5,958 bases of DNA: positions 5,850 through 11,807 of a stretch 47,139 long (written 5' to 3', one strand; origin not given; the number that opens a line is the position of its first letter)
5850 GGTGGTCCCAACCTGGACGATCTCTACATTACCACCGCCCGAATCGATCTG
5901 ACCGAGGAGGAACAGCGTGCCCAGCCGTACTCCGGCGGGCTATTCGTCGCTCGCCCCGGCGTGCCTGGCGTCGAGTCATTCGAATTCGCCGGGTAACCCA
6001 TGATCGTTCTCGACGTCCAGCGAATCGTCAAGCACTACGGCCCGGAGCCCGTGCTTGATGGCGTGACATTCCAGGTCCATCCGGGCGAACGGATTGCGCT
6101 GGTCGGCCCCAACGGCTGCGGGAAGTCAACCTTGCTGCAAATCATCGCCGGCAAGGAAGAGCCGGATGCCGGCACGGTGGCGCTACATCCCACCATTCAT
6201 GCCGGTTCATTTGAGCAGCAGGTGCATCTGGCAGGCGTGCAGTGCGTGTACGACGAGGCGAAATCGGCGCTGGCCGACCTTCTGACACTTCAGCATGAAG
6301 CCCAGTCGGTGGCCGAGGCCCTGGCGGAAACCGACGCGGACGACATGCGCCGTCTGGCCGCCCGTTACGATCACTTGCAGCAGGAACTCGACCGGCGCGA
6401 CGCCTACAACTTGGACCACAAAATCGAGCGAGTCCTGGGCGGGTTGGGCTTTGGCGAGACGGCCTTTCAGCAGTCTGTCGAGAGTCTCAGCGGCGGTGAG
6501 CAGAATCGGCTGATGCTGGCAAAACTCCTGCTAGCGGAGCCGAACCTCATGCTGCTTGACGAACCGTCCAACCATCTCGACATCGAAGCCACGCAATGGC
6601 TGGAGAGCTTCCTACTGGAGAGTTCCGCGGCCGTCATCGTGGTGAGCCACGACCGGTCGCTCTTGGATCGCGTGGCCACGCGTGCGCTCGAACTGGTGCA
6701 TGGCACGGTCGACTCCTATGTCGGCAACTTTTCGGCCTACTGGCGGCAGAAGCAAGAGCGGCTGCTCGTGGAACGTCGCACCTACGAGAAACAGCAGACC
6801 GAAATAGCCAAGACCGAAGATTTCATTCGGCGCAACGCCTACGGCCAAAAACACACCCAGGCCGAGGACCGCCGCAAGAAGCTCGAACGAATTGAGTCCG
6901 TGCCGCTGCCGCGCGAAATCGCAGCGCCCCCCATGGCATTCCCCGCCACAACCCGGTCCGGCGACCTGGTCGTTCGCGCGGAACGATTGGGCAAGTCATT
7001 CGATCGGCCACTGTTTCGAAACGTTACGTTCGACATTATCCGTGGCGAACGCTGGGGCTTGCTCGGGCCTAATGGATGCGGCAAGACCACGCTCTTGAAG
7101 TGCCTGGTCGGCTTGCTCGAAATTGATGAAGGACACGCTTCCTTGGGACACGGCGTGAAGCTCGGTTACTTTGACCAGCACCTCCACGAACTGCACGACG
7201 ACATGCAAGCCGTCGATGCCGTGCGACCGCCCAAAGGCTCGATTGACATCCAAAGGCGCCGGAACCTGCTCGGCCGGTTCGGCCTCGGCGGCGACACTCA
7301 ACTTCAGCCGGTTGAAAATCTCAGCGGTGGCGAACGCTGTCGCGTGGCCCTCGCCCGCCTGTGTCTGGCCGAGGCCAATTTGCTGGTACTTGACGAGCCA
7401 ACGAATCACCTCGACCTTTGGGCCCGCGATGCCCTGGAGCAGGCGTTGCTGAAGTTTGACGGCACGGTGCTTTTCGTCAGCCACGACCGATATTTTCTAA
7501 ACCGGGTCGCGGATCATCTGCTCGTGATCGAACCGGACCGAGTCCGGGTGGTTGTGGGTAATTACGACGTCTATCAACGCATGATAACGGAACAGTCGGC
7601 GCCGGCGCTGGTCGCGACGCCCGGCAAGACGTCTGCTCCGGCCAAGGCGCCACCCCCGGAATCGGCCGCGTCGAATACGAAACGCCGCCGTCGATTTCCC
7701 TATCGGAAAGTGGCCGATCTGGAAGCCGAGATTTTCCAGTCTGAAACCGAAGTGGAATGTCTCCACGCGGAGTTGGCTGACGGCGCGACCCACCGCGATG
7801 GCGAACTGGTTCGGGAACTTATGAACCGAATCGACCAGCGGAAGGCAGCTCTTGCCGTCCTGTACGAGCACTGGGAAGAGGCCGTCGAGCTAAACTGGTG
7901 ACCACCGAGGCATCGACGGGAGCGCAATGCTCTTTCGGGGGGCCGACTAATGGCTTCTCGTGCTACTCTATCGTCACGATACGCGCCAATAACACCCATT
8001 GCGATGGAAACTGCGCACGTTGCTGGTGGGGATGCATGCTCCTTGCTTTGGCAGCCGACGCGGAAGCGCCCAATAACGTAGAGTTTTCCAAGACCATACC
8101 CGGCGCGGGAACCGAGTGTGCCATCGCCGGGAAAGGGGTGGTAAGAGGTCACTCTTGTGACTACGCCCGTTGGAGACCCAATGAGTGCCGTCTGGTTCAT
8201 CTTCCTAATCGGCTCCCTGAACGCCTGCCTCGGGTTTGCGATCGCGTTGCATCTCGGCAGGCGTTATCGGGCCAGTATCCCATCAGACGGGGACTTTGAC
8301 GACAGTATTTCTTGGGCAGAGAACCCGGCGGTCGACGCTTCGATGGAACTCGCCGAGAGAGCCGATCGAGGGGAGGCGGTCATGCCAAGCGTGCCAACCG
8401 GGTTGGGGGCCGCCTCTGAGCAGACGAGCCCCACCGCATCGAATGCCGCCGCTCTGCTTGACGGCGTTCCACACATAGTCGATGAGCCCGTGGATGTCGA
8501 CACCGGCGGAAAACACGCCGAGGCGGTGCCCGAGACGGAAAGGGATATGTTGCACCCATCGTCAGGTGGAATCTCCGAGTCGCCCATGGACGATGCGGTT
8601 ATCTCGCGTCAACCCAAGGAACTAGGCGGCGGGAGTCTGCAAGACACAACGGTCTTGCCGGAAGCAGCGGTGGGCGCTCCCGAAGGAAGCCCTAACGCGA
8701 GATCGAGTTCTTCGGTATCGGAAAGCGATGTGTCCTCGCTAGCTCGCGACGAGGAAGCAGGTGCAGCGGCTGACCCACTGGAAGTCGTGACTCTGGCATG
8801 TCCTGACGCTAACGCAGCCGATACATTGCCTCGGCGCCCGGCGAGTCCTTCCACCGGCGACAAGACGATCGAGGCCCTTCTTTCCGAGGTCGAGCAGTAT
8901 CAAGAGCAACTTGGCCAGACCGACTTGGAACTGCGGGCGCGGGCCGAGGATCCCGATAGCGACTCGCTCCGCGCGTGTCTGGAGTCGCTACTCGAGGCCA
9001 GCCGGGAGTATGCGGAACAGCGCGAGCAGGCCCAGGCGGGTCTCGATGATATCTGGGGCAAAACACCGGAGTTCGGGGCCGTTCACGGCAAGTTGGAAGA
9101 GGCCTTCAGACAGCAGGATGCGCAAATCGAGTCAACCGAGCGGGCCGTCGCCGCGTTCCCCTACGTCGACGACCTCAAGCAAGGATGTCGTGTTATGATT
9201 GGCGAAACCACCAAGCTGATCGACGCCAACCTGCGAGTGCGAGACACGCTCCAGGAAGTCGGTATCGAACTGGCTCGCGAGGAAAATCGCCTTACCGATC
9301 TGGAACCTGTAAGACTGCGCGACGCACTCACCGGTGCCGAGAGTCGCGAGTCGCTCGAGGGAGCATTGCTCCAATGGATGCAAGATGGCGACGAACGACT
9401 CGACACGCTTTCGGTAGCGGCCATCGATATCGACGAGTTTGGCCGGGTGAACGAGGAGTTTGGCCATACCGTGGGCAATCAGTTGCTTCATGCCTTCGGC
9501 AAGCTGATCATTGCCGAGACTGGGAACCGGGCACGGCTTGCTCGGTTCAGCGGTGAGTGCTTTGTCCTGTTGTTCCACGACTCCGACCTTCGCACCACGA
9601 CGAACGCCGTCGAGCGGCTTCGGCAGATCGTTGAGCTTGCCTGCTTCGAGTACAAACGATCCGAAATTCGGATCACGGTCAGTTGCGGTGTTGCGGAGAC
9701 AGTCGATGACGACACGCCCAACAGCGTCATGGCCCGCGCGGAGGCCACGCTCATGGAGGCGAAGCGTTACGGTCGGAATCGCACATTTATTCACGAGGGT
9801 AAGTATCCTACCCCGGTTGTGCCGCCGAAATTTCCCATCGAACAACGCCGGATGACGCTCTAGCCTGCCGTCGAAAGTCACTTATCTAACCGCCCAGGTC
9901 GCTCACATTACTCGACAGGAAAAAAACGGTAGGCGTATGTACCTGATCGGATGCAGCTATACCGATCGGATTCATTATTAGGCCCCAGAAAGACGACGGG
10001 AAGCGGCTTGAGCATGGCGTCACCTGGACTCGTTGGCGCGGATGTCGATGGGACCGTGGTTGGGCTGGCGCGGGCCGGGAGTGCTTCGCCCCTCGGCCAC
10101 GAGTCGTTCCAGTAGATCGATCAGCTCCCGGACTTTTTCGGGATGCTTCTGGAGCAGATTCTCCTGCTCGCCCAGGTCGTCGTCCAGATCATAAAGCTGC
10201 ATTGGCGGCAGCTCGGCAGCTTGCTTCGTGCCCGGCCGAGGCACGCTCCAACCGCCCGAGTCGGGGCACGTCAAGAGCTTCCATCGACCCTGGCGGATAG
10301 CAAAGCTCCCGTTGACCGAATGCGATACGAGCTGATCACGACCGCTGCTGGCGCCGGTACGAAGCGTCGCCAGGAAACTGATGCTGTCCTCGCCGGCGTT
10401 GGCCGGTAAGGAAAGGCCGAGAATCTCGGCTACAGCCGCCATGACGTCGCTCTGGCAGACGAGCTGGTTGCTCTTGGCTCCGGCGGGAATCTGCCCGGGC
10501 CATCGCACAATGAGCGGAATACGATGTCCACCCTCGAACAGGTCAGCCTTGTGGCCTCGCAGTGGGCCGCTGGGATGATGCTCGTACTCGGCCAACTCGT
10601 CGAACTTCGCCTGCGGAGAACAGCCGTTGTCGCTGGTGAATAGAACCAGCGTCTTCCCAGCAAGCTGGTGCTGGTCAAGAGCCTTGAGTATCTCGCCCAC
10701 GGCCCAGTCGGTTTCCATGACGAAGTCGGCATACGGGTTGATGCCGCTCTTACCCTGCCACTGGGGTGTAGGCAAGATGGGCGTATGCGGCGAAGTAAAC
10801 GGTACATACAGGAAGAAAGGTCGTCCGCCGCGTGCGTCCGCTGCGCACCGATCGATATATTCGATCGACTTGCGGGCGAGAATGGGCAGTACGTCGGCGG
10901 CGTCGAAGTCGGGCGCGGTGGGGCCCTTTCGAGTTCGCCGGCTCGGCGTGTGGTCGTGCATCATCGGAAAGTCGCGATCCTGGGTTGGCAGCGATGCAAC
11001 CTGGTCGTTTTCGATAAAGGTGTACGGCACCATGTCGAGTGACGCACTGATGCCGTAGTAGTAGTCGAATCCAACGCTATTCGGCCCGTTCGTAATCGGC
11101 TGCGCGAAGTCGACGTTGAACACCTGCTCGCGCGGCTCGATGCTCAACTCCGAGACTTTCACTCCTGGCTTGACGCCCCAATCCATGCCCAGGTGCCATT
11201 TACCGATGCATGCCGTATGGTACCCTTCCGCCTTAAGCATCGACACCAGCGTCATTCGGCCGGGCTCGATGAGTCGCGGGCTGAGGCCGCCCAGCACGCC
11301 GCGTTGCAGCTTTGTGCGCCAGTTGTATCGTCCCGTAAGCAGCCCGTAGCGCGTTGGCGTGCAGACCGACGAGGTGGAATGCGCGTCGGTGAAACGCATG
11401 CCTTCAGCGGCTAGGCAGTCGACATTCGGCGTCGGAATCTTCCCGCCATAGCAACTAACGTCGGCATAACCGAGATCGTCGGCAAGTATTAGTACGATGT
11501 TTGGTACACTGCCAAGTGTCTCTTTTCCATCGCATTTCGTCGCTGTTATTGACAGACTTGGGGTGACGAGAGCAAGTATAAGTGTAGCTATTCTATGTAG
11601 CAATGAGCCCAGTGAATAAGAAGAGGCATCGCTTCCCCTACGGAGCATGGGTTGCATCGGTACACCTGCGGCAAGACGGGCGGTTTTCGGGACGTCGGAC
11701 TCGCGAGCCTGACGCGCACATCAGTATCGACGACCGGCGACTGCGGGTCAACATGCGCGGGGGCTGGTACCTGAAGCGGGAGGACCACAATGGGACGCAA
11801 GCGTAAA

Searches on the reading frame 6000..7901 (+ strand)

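Call 10: search_protein_families(library=pfam, proteins=[window:6000-7901:+])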
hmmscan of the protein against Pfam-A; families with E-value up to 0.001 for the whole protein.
window:6000-7901:+ (633 aa): 22 families
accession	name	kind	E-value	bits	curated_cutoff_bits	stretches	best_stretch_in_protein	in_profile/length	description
PF00005.33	ABC_tran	-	6.8e-55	185.9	25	2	19-191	1-137/137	ABC transporter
PF12848.13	ABC_tran_Xtn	-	3.8e-23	81.8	25.9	1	230-306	1-78/85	ABC transporter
PF13304.12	AAA_21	-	6.4e-19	69.6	27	1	354-392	4-36/304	AAA domain, putative AbiEii toxin, Type IV TA system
PF02463.25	SMC_N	-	2.6e-15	56.9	40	1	32-225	27-205/220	RecF/RecN/SMC N terminal domain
PF16326.10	ABC_tran_CTD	-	5.4e-09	36.6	32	1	569-627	8-66/69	ABC transporter C-terminal domain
PF13476.12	AAA_23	-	3.3e-08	34.9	27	0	355-370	25-40/201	AAA domain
PF13401.12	AAA_22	-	6.4e-08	33.4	27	0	354-481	10-103/130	AAA domain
PF13555.12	AAA_29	-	1.6e-07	31.4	27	0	20-46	13-39/61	P-loop containing region of AAA domain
PF13521.12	AAA_28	-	9.2e-07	29.7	27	0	31-107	1-71/164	AAA domain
PF00004.35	AAA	-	5.1e-06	27.4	21.2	0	33-52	2-21/131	ATPase family associated with various cellular activities (AAA)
PF13191.12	AAA_16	-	1.9e-05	25.6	32.6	0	354-483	29-152/167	AAA ATPase domain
PF05729.18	NACHT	-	1.9e-05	25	26.7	0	31-50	2-21/167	NACHT domain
PF13175.12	AAA_15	-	2.6e-05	24.4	32.1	0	33-49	27-43/374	AAA ATPase domain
PF03215.21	Rad17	-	4e-05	24.1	23.8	0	33-51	49-67/186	Rad17 P-loop domain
PF00006.31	ATP-synt_ab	-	0.00012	22.3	29.5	0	25-53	10-38/213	ATP synthase alpha/beta family, nucleotide-binding domain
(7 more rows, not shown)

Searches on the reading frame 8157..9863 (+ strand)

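Call 10: search_protein_families(library=pfam, proteins=[window:8157-9863:+])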
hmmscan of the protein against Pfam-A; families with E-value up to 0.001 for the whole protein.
window:8157-9863:+ (568 aa): 1 family
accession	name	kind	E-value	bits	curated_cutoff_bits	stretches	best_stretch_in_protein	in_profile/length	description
PF00990.26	GGDEF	-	4.2e-26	92.1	23.8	1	388-542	3-161/161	Diguanylate cyclase, GGDEF domain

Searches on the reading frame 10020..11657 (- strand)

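Call 10: search_protein_families(library=pfam, proteins=[window:10020-11657:-])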
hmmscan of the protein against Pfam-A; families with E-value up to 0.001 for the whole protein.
window:10020-11657:- (545 aa): 3 families
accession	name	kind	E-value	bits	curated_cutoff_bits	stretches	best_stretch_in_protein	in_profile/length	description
PF00884.28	Sulfatase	-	1e-53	183.1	25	1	52-414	1-300/301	Sulfatase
PF16347.10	SGSH_C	-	2.5e-08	34.7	29.3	1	373-462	11-107/154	N-sulphoglucosamine sulphohydrolase, C-terminal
PF14707.11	Sulfatase_C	-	0.00067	20.7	30.9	0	452-526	15-95/127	C-terminal region of aryl-sulfatase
